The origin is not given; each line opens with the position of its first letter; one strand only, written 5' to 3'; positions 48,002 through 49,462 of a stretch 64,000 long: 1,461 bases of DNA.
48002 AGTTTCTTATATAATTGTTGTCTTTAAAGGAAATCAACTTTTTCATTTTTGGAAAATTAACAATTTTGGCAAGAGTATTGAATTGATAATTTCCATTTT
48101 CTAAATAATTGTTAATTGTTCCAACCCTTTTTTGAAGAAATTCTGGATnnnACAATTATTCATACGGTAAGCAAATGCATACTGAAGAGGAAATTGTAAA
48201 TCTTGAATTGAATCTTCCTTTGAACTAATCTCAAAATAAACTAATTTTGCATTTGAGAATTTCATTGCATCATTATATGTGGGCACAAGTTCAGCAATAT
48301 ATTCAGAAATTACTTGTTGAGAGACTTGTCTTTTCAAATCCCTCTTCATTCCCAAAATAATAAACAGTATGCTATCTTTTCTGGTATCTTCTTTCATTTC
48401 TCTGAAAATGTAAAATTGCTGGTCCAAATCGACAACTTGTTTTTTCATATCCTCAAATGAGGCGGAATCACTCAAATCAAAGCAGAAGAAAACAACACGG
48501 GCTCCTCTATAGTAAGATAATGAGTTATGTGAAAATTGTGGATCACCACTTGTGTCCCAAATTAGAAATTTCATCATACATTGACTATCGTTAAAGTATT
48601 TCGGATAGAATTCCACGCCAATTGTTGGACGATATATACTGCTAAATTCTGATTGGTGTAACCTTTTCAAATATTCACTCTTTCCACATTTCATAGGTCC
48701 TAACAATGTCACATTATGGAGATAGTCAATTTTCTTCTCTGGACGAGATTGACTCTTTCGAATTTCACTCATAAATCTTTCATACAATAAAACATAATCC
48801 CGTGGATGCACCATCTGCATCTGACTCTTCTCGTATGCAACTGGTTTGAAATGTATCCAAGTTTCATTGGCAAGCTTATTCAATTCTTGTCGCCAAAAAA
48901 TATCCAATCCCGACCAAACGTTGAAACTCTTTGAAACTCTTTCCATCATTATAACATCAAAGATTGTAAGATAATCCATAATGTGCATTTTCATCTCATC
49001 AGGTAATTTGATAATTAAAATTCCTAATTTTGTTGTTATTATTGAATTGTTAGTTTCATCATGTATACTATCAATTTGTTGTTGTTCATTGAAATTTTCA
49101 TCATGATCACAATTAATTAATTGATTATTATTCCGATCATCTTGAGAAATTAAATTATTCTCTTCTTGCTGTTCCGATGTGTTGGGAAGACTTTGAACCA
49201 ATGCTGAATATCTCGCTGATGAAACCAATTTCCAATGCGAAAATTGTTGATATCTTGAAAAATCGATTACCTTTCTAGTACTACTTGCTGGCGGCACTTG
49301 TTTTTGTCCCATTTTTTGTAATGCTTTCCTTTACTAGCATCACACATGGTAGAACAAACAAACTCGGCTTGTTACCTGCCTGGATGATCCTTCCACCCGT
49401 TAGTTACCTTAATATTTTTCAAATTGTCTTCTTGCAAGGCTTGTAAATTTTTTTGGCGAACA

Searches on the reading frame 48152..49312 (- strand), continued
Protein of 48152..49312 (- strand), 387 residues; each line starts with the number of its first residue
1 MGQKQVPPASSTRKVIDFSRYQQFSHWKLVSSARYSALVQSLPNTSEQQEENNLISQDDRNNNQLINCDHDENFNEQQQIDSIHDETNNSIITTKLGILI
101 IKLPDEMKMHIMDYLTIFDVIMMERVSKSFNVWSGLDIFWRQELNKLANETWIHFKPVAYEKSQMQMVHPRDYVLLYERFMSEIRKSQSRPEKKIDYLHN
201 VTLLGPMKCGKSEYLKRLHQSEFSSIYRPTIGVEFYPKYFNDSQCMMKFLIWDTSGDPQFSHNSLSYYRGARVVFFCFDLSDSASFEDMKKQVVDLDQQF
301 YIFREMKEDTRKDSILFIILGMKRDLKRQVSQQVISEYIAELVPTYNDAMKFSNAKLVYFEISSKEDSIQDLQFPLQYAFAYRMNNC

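Call 82: search_protein_families(library=pfam, max_evalue=0.001, proteins=[P0096, P0123, P0144, P0110, P0095, P0203])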
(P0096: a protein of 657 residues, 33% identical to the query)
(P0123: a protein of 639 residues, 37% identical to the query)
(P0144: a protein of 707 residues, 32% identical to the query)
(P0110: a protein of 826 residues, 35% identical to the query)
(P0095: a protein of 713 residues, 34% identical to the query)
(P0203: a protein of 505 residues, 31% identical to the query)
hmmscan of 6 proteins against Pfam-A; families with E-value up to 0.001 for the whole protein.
P0096 (657 aa): 14 families
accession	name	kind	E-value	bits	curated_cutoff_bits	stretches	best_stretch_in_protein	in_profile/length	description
PF24681.1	Kelch_KLHDC2_KLHL20_DRC7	-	9.3e-87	290.4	50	3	120-275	2-160/221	KLHDC2/KLHL20/DRC7 Kelch-repeats domain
PF24981.1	Beta-prop_ATRN-LZTR1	-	9.8e-53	179.7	50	3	139-346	13-222/289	Attractin/LZTR1 beta-propeller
PF13415.12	Kelch_3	-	9.3e-42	140.8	22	4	127-174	2-48/48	Galactose oxidase, central domain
PF13418.12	Kelch_4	-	2e-41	140.1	21.6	5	166-209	2-46/49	Galactose oxidase, central domain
PF00071.28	Ras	-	9.3e-40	136.3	21.6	1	467-638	1-159/162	Ras family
PF01344.31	Kelch_1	-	2.4e-36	123.3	20.1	2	215-260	1-43/46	Kelch motif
PF13854.13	Kelch_HCF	-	1.7e-29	103.6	113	3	24-184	97-258/345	Host cell factor, Kelch-repeats domain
PF13964.12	Kelch_6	-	2.8e-28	97.4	25.3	2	116-157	1-44/50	Kelch motif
PF07646.21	Kelch_2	-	2.7e-24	84.3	21.3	2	166-208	2-45/48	Kelch motif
PF25210.1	Kelch_FKB95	-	9.8e-19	68.4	70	2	191-268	57-132/268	FKB95, Kelch-repeats domain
PF24996.1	NANM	-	3.6e-14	52.8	45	2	150-234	40-125/350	N-acetylneuraminate epimerase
PF08477.19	Roc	-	8.1e-14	52.3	27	1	467-581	1-119/119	Ras of Complex, Roc, domain of DAPkinase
PF12937.12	F-box-like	-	5.3e-07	29.8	24.3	1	369-407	6-44/47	F-box-like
PF00646.38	F-box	-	1.2e-06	28.7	20.5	1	365-405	2-42/43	F-box domain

P0123 (639 aa): 16 families
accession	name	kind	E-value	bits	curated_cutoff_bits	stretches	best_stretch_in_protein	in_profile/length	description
PF24681.1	Kelch_KLHDC2_KLHL20_DRC7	-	1.1e-49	169.2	50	2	160-344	44-221/221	KLHDC2/KLHL20/DRC7 Kelch-repeats domain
PF24981.1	Beta-prop_ATRN-LZTR1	-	6.2e-36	124.6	50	2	138-349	15-224/289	Attractin/LZTR1 beta-propeller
PF00071.28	Ras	-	6.4e-33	114.1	21.6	1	458-607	1-148/162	Ras family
PF13418.12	Kelch_4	-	2e-26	92.1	21.6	3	112-155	2-46/49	Galactose oxidase, central domain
PF13854.13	Kelch_HCF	-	6.3e-26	91.9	113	3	97-185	172-258/345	Host cell factor, Kelch-repeats domain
PF01344.31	Kelch_1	-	1.4e-25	88.9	20.1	2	166-209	1-43/46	Kelch motif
PF13964.12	Kelch_6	-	2.5e-24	84.8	25.3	3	167-209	2-44/50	Kelch motif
PF13415.12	Kelch_3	-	4.2e-24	84.6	22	3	226-274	1-44/48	Galactose oxidase, central domain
PF07646.21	Kelch_2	-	3.1e-17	62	21.3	2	216-262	1-46/48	Kelch motif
PF08477.19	Roc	-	6.1e-17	62.4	27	1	458-571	1-119/119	Ras of Complex, Roc, domain of DAPkinase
PF12937.12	F-box-like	-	2.1e-16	59.9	24.3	1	373-415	3-43/47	F-box-like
PF00646.38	F-box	-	1.1e-07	32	20.5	1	374-405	4-34/43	F-box domain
PF24996.1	NANM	-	2.3e-06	27.2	45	0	167-235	54-125/350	N-acetylneuraminate epimerase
PF25210.1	Kelch_FKB95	-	9.2e-06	25.9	70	1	162-259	28-122/268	FKB95, Kelch-repeats domain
PF18511.6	F-box_5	-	0.00016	21.6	25.5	1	374-405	4-35/42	F-box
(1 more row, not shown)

P0144 (707 aa): 14 families
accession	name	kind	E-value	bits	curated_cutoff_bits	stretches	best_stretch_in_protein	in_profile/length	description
PF24681.1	Kelch_KLHDC2_KLHL20_DRC7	-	5.3e-46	157.1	50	2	108-360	1-196/221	KLHDC2/KLHL20/DRC7 Kelch-repeats domain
PF00071.28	Ras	-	1.5e-40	138.9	21.6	1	523-689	1-160/162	Ras family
PF24981.1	Beta-prop_ATRN-LZTR1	-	1.4e-38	133.3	50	4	26-176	31-168/289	Attractin/LZTR1 beta-propeller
PF13418.12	Kelch_4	-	5.8e-32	109.8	21.6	2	248-290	1-44/49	Galactose oxidase, central domain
PF13415.12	Kelch_3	-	6.1e-26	90.4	22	2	116-164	2-47/48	Galactose oxidase, central domain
PF13964.12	Kelch_6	-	1.2e-23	82.7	25.3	1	248-288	1-41/50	Kelch motif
PF01344.31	Kelch_1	-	1.1e-19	70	20.1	1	249-290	2-42/46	Kelch motif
PF08477.19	Roc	-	8.1e-19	68.5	27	1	523-633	1-119/119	Ras of Complex, Roc, domain of DAPkinase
PF12937.12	F-box-like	-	2.9e-15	56.2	24.3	1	436-477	4-44/47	F-box-like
PF13854.13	Kelch_HCF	-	3.7e-14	53.2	113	1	104-191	16-100/345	Host cell factor, Kelch-repeats domain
PF07646.21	Kelch_2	-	5.6e-10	39.1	21.3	1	249-290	2-44/48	Kelch motif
PF00646.38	F-box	-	8.9e-06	25.9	20.5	1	436-475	4-42/43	F-box domain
PF24996.1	NANM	-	1.6e-05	24.4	45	0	110-193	58-345/350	N-acetylneuraminate epimerase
PF18511.6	F-box_5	-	0.00013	21.9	25.5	1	436-464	4-32/42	F-box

P0110 (826 aa): 13 families
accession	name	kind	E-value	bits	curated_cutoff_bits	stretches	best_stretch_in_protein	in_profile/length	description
PF24681.1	Kelch_KLHDC2_KLHL20_DRC7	-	1.7e-108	361.5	50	3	492-712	4-221/221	KLHDC2/KLHL20/DRC7 Kelch-repeats domain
PF24981.1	Beta-prop_ATRN-LZTR1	-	3.9e-48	164.6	50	4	550-713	1-168/289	Attractin/LZTR1 beta-propeller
PF13415.12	Kelch_3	-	1.6e-40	136.9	22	3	497-546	2-48/48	Galactose oxidase, central domain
PF01344.31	Kelch_1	-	1.2e-30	105.1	20.1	3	302-341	4-44/46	Kelch motif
PF13854.13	Kelch_HCF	-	2.5e-29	103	113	2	579-667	174-266/345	Host cell factor, Kelch-repeats domain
PF00071.28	Ras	-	1.4e-26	93.4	21.6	1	12-179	1-158/162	Ras family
PF13418.12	Kelch_4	-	2.1e-25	88.9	21.6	3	590-640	1-48/49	Galactose oxidase, central domain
PF13964.12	Kelch_6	-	5.6e-21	74.2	25.3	0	592-630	3-42/50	Kelch motif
PF07646.21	Kelch_2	-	3.7e-18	64.9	21.3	1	590-628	1-41/48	Kelch motif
PF12937.12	F-box-like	-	1.5e-12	47.5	24.3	1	743-783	4-44/47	F-box-like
PF08477.19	Roc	-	4.2e-12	46.8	27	1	12-123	1-119/119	Ras of Complex, Roc, domain of DAPkinase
PF25210.1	Kelch_FKB95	-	2.4e-11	44.2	70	0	307-422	40-150/268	FKB95, Kelch-repeats domain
PF00646.38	F-box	-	2.6e-10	40.2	20.5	1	743-781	4-42/43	F-box domain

P0095 (713 aa): 12 families
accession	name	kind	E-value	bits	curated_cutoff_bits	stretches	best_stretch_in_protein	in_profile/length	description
PF24681.1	Kelch_KLHDC2_KLHL20_DRC7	-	1.5e-43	149.1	50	2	112-282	34-193/221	KLHDC2/KLHL20/DRC7 Kelch-repeats domain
PF00071.28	Ras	-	1.8e-34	119.1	21.6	1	515-681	1-151/162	Ras family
PF24981.1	Beta-prop_ATRN-LZTR1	-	6.3e-33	114.7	50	3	114-175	25-87/289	Attractin/LZTR1 beta-propeller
PF13418.12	Kelch_4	-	1.6e-29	102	21.6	3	181-214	2-36/49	Galactose oxidase, central domain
PF13415.12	Kelch_3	-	1.6e-28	98.6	22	3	141-189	4-48/48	Galactose oxidase, central domain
PF01344.31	Kelch_1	-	7.2e-26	89.8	20.1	2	128-170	1-42/46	Kelch motif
PF07646.21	Kelch_2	-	4.4e-20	71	21.3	2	128-170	1-44/48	Kelch motif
PF13964.12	Kelch_6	-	5.8e-20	71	25.3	2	128-169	1-42/50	Kelch motif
PF08477.19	Roc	-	1.5e-15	57.9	27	1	515-632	1-119/119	Ras of Complex, Roc, domain of DAPkinase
PF13854.13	Kelch_HCF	-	2.9e-15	56.8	113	1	86-153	79-146/345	Host cell factor, Kelch-repeats domain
PF24996.1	NANM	-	1.7e-11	44.1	45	2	100-221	31-144/350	N-acetylneuraminate epimerase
PF25210.1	Kelch_FKB95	-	5.1e-06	26.7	70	1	125-197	76-148/268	FKB95, Kelch-repeats domain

P0203 (505 aa): 6 families
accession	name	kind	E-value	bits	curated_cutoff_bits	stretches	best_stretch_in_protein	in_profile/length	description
PF00071.28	Ras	-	5.2e-39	133.9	21.6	1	312-483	1-158/162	Ras family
PF08477.19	Roc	-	4.5e-21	75.7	27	1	312-426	1-119/119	Ras of Complex, Roc, domain of DAPkinase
PF12937.12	F-box-like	-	3.6e-16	59.1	24.3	1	154-198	1-45/47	F-box-like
PF00646.38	F-box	-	4e-10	39.6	20.5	1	156-195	3-42/43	F-box domain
PF00025.27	Arf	-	8.4e-05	22.6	22.3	1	307-480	11-169/174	ADP-ribosylation factor family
PF00009.33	GTP_EFTU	-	0.00013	22.1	26.5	1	352-483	62-184/188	Elongation factor Tu GTP binding domain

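Call 86: predict_structure(alignment_id=A6)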
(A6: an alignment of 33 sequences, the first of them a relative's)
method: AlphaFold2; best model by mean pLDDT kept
length: 700 residues; sequences in the alignment: 33
mean_pLDDT: 89.3   pTM: 0.53
mean pLDDT of the five models: 89.3, 88.9, 88.6, 88.4, 88.2
residues with pLDDT >= 90: 501; 70-90: 133; 50-70: 36; < 50: 30
segments of 3 or more residues with pLDDT < 50: 1-4, 338-352, 690-700
pLDDT, mean of each block of 10 residues (from residue 1): 61 95 82 86 90 91 89 96 86 90 96 93 94 98 95 93 96 96 97 97 97 96 97 97 95 97 97 97 96 80 96 89 94 66 44 68 91 94 87 94 96 90 89 89 93 95 96 96 83 94 89 90 87 61 85 92 72 92 97 95 90 92 91 92 97 96 95 95 81 43
secondary structure, 60 per line:
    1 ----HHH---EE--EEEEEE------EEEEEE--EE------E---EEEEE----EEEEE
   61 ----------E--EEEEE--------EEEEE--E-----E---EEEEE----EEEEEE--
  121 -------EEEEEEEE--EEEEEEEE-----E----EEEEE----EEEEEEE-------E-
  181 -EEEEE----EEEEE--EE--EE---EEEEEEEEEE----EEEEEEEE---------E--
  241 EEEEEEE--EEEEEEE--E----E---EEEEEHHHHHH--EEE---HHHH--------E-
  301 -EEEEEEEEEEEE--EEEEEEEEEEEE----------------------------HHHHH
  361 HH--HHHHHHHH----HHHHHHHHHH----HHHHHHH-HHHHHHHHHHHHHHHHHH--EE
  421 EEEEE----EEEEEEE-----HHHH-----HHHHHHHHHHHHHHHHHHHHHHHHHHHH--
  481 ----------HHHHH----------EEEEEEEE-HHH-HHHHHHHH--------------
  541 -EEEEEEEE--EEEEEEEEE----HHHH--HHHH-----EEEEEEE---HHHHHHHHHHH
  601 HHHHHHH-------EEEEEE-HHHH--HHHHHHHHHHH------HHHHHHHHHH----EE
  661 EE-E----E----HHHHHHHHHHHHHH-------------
elements in order (helices of 4 or more, strands of 3 or more residues): E15-20 E27-32 E47-51 E56-60 E74-78 E87-91 E104-108 E113-118 E128-135 E138-145 E156-160 E165-171 E182-186 E191-195 E207-216 E221-228 E241-247 E250-256 E268-272 H273-278 E281-283 H287-290 E302-313 E316-327 H356-362 H365-372 H377-386 H391-397 H399-416 E419-425 E430-436 H442-445 H451-478 H491-495 E506-513 H519-526 E542-549 E552-560 H565-568 H571-574 E580-586 H590-607 E615-620 H622-625 H628-638 H645-654 E659-662 H674-687

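Call 89: fold_search(model_id=the predicted structure, library=pdb)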
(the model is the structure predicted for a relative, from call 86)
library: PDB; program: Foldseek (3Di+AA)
matches with E <= 10: 1998; with E <= 0.001: 1833
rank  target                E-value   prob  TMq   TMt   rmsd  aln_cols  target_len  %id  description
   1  9mf0_J                7.8e-19  1.00  0.35  0.73   7.1       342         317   18  Crystal structure of KRAS(GDP) bound to LZTR1(Kelch domain) (released 2025-09-10)
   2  9mf0_F                2.0e-18  1.00  0.34  0.72   7.2       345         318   19  Crystal structure of KRAS(GDP) bound to LZTR1(Kelch domain) (released 2025-09-10)
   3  9mey_B                2.7e-18  1.00  0.33  0.69   7.6       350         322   18  Crystal structure of RIT1(GDP) bound to LZTR1(Kelch domain) (released 2025-09-10)
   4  9mez_J                3.9e-18  1.00  0.34  0.72   7.0       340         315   19  Crystal structure of MRAS(GDP) bound to LZTR1(Kelch domain) (released 2025-09-10)
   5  9mez_D                4.1e-18  1.00  0.34  0.72   6.8       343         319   18  Crystal structure of MRAS(GDP) bound to LZTR1(Kelch domain) (released 2025-09-10)
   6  9mf0_D                1.4e-17  1.00  0.34  0.71   7.1       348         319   18  Crystal structure of KRAS(GDP) bound to LZTR1(Kelch domain) (released 2025-09-10)
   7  6do3_B                3.8e-17  1.00  0.32  0.67   8.2       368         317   16  KLHDC2 ubiquitin ligase in complex with SelK C-end degron (released 2018-12-19)
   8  9bc9_B                5.3e-17  1.00  0.33  0.68   8.1       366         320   16  Structure of KLHDC2 bound to SJ10278 (released 2024-11-06)
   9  9d8p_A                7.7e-17  1.00  0.33  0.61   8.4       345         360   19  Focused map of Cryo-EM structure of Ubiquitin C-degron bound to KLHDC10-EloB/C (released 2024-11-20)
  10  6do4_B                1.1e-16  1.00  0.32  0.67   8.2       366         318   17  KLHDC2 ubiquitin ligase in complex with SelS C-end degron (released 2018-12-19)
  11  8sgf_A                1.5e-16  1.00  0.33  0.67   7.9       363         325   16  KLHDC2 Kelch Domain with KLHDC2 c-terminal peptide bound (released 2024-01-03)
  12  6do5_B                1.7e-16  1.00  0.32  0.68   8.1       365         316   16  KLHDC2 ubiquitin ligase in complex with USP1 C-end degron (released 2018-12-19)
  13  9bc9_A                1.9e-16  1.00  0.33  0.68   7.5       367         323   17  Structure of KLHDC2 bound to SJ10278 (released 2024-11-06)
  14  8sge_A                2.2e-16  1.00  0.33  0.68   7.3       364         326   17  KLHDC2 Kelch Domain with ligand KDRLKZ-1 (released 2024-01-03)
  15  8pif_B                2.4e-16  1.00  0.32  0.68   7.9       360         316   17  Fragment 12 in complex with KLHDC2 (released 2023-07-12)
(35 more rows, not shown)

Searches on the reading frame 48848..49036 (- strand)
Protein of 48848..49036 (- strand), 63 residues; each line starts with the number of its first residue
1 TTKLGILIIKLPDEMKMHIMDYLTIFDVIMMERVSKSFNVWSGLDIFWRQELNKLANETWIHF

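Call 58: search_solved_structures(query=A4, max_evalue=10, show_alignments=1)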
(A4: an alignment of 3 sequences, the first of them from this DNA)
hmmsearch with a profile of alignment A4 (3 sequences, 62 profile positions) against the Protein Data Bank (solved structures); distinct sequences matched with E-value up to 10: 17.
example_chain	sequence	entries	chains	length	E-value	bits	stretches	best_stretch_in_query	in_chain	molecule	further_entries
5z2w_A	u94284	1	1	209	0.015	18.2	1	8-62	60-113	Cell division protein FtsQ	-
2vh1_A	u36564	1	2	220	0.017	18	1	8-62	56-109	CELL DIVISION PROTEIN FTSQ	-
6h9n_A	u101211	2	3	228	0.019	17.9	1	8-62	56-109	Cell division protein FtsQ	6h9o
6o60_C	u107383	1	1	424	0.02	17.8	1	5-40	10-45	F-box/LRR-repeat protein 2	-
8hhf_Q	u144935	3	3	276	0.028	17.4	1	8-62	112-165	Cell division protein FtsQ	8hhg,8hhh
7z8b_F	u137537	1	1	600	0.079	15.9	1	7-40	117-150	F-box/WD repeat-containing protein 8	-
5vzt_B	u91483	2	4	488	0.085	15.8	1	3-40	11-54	F-box only protein 31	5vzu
1nex_B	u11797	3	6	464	0.097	15.6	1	7-51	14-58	CDC4 protein | Cell division control protein 4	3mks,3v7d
1ldk_E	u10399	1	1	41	0.21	14.5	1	10-38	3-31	SKP2-like protein type gamma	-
1fs1_A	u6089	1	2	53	0.24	14.3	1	9-38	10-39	CYCLIN A/CDK2-ASSOCIATED P19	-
5ibk_B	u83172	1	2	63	0.3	14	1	8-40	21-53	F-box/WD repeat-containing protein 7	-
12dl_NA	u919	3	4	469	0.32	14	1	11-51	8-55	Expressed sequence C85627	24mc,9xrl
2vh2_A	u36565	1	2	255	0.45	13.5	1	8-38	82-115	CELL DIVISION PROTEIN FTSQ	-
1fs2_A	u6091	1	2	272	0.83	12.6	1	10-47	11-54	SKP2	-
12dl_OA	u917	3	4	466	1.1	12.3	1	8-49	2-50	F-box and WD-40 domain protein 19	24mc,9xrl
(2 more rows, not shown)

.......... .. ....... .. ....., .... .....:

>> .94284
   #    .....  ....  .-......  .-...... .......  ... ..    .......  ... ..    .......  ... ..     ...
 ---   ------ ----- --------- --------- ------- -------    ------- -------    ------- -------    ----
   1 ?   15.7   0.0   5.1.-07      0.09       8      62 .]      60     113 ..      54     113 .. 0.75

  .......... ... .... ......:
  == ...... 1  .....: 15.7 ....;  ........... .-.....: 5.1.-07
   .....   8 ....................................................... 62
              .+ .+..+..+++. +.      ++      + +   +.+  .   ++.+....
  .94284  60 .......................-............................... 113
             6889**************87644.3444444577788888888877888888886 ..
